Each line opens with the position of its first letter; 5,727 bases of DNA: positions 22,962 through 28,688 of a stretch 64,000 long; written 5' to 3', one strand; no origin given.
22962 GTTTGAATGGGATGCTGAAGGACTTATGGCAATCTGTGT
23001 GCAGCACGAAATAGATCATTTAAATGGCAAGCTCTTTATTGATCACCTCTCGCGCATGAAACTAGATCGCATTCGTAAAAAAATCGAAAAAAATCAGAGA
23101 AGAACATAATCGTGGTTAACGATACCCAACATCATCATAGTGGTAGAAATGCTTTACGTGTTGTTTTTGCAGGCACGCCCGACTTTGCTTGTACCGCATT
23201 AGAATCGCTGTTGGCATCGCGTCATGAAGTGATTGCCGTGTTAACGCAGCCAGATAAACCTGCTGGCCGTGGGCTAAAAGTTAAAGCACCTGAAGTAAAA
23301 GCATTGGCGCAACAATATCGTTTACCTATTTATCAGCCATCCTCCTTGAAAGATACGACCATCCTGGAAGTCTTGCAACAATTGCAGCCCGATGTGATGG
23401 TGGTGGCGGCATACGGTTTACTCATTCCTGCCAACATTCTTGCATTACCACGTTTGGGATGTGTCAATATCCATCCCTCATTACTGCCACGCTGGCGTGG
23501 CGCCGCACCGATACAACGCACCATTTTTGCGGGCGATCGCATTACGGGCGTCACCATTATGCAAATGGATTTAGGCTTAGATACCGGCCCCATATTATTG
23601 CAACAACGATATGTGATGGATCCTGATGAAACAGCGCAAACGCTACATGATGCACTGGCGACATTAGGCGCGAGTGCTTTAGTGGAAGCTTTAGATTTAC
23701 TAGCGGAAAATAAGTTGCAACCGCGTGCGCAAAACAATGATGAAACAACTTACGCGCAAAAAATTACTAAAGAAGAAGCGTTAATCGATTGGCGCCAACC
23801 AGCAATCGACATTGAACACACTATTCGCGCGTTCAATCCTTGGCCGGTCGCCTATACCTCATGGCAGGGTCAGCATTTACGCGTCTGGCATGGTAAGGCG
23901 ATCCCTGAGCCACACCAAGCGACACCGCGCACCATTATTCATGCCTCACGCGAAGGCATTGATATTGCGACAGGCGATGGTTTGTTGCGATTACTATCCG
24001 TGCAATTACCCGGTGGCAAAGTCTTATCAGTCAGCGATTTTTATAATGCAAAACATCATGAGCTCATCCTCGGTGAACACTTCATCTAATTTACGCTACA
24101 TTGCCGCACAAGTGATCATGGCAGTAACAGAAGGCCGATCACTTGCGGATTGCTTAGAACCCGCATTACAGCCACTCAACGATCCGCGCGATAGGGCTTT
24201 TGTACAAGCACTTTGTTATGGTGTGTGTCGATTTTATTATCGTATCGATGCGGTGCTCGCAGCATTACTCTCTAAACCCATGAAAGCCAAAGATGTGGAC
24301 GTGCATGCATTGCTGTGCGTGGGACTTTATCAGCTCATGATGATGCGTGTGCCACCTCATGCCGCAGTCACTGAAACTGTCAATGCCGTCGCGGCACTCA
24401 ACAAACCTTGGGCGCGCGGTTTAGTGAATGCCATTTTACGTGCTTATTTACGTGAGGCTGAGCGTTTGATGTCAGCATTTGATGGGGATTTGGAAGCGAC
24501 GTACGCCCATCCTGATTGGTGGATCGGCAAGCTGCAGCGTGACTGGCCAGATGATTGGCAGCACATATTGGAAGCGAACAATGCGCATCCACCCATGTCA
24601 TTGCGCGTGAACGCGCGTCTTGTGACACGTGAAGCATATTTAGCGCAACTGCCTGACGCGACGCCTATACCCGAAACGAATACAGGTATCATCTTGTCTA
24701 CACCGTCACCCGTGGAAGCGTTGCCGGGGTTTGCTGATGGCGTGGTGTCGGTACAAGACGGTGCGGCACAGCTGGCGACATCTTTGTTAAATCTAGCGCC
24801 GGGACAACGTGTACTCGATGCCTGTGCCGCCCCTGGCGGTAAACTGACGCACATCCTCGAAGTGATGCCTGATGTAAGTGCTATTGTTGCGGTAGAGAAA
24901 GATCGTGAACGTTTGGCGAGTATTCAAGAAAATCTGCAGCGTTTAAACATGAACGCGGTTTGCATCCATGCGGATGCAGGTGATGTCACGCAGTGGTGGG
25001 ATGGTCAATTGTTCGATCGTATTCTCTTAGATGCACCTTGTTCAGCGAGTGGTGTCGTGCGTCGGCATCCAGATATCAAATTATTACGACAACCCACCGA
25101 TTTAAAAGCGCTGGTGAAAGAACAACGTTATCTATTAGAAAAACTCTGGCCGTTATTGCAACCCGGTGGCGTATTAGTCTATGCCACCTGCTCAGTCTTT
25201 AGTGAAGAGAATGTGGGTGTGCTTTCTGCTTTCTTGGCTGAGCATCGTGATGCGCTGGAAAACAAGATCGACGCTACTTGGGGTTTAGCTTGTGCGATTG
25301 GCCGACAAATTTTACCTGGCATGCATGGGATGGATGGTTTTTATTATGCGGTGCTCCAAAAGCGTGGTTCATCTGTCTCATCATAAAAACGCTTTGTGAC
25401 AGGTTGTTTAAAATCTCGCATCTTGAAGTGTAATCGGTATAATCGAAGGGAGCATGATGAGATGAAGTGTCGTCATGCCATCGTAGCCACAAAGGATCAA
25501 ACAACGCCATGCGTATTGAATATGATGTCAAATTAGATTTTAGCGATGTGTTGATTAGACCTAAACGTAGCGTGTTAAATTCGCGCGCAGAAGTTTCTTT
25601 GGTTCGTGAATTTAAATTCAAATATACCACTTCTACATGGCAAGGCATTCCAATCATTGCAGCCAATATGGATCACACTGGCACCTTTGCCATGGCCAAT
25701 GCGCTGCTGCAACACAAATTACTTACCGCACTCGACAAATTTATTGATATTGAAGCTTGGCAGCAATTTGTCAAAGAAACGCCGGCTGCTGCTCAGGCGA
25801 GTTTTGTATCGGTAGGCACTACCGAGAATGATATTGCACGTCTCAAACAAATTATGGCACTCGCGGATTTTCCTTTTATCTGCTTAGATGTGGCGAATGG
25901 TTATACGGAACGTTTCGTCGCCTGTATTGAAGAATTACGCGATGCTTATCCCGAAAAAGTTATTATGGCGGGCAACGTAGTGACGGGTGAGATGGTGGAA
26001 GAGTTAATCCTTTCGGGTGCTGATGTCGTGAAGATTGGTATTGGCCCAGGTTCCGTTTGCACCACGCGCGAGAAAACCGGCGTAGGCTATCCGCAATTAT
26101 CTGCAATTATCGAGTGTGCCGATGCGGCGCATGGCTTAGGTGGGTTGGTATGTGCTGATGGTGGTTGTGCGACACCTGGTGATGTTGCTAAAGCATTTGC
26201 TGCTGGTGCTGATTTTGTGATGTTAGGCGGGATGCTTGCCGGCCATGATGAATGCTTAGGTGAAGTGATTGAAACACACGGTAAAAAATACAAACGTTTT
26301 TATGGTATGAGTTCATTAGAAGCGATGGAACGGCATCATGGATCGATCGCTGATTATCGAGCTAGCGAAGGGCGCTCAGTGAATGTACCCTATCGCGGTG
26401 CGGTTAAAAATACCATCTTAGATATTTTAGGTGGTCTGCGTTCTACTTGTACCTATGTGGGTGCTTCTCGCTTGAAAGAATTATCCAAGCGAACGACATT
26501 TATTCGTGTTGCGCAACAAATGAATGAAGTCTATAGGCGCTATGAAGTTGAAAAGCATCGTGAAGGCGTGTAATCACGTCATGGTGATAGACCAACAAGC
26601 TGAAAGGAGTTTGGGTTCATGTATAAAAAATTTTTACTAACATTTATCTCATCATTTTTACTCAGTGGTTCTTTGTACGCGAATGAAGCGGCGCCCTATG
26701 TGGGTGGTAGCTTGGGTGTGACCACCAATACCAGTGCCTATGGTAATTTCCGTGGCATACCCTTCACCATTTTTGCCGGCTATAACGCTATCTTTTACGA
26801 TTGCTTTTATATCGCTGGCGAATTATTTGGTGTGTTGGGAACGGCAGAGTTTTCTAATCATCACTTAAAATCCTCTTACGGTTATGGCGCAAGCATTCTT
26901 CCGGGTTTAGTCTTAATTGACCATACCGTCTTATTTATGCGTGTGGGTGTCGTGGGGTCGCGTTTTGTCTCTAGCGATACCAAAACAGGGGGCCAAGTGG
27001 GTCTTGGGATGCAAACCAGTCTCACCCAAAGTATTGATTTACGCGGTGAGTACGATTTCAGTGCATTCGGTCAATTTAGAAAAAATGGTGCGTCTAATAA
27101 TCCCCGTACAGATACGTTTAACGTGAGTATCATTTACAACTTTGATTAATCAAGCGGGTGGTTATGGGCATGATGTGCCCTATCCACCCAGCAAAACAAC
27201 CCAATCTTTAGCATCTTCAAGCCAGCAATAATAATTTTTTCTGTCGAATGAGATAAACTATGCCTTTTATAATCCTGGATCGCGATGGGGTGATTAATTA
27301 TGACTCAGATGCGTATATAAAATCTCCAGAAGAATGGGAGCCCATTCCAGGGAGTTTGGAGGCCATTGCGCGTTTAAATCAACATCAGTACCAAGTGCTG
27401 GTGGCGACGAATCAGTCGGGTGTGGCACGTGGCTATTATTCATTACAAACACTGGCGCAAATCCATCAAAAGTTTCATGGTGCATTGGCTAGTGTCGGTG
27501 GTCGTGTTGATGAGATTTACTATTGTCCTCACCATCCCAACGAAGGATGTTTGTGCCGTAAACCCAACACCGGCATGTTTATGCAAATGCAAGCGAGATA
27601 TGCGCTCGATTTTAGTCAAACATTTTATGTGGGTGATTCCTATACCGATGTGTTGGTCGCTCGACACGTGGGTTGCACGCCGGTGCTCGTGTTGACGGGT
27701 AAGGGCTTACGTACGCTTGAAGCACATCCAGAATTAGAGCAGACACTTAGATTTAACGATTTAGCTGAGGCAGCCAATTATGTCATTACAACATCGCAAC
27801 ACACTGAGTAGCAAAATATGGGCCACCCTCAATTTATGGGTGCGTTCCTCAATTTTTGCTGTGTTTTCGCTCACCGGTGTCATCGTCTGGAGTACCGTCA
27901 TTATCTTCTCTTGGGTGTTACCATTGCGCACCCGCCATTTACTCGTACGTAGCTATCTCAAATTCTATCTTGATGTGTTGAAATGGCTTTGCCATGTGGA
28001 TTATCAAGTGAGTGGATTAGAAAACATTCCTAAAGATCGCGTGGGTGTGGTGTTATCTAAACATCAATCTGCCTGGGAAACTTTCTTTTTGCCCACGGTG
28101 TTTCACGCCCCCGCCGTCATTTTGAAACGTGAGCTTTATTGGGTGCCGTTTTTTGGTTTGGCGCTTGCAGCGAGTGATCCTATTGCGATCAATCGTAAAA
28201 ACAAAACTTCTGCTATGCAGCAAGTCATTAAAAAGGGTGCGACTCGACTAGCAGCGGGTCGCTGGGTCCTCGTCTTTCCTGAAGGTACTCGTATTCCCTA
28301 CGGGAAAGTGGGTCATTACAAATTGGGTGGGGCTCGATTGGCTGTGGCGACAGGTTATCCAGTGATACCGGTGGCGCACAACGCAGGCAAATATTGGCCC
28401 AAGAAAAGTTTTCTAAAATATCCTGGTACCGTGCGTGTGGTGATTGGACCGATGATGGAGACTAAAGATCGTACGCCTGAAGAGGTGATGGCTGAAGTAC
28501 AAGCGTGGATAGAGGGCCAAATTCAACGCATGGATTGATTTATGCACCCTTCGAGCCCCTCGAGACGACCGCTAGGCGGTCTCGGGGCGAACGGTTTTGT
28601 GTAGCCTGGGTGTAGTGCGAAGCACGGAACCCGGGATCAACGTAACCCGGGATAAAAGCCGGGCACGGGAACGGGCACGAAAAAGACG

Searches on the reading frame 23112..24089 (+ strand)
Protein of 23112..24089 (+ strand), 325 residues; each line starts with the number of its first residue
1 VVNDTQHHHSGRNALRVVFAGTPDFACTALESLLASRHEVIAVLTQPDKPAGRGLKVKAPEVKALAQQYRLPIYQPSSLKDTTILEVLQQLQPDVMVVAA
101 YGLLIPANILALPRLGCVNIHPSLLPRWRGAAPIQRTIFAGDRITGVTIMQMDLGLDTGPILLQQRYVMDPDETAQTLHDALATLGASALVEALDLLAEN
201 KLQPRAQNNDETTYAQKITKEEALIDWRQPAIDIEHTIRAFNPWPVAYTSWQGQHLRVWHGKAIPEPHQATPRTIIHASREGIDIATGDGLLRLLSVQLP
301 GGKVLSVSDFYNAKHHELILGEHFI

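Call 65: search_protein_families(library=pfam, proteins=[window:23112-24089:+], max_evalue=0.00001)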
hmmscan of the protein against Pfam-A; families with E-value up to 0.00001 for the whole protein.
window:23112-24089:+ (325 aa): 2 families
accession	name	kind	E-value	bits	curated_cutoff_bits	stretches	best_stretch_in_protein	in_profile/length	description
PF00551.24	Formyl_trans_N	-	6.1e-49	166.6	26.1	1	16-194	2-181/181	Formyl transferase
PF02911.23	Formyl_trans_C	-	5e-27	94.5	21.1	1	217-313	1-98/100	Formyl transferase, C-terminal domain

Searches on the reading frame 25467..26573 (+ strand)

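Call 65: search_protein_families(library=pfam, proteins=[window:25467-26573:+], max_evalue=0.00001)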
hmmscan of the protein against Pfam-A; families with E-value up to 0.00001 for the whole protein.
window:25467-26573:+ (368 aa): 1 family
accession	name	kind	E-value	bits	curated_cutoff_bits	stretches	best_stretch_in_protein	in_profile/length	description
PF00478.31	IMPDH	-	4.3e-78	263.2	25.6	1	23-350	2-336/345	IMP dehydrogenase / GMP reductase domain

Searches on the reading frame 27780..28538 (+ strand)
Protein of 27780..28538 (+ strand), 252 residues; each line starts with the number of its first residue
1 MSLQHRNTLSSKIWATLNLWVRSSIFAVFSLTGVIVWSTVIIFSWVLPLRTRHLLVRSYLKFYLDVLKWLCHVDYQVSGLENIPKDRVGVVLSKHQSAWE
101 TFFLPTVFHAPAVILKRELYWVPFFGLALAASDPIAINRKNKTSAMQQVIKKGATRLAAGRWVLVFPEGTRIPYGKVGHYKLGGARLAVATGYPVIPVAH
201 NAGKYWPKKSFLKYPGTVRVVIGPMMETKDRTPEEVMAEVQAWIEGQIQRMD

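Call 66: search_protein_families(library=pfam, proteins=[window:27780-28538:+], max_evalue=0.00001)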
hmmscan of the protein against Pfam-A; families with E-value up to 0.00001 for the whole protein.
window:27780-28538:+ (252 aa): 1 family
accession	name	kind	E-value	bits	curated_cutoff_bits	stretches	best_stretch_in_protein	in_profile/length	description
PF01553.26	Acyltransferase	-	1.9e-22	79.9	23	1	76-200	3-131/132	Acyltransferase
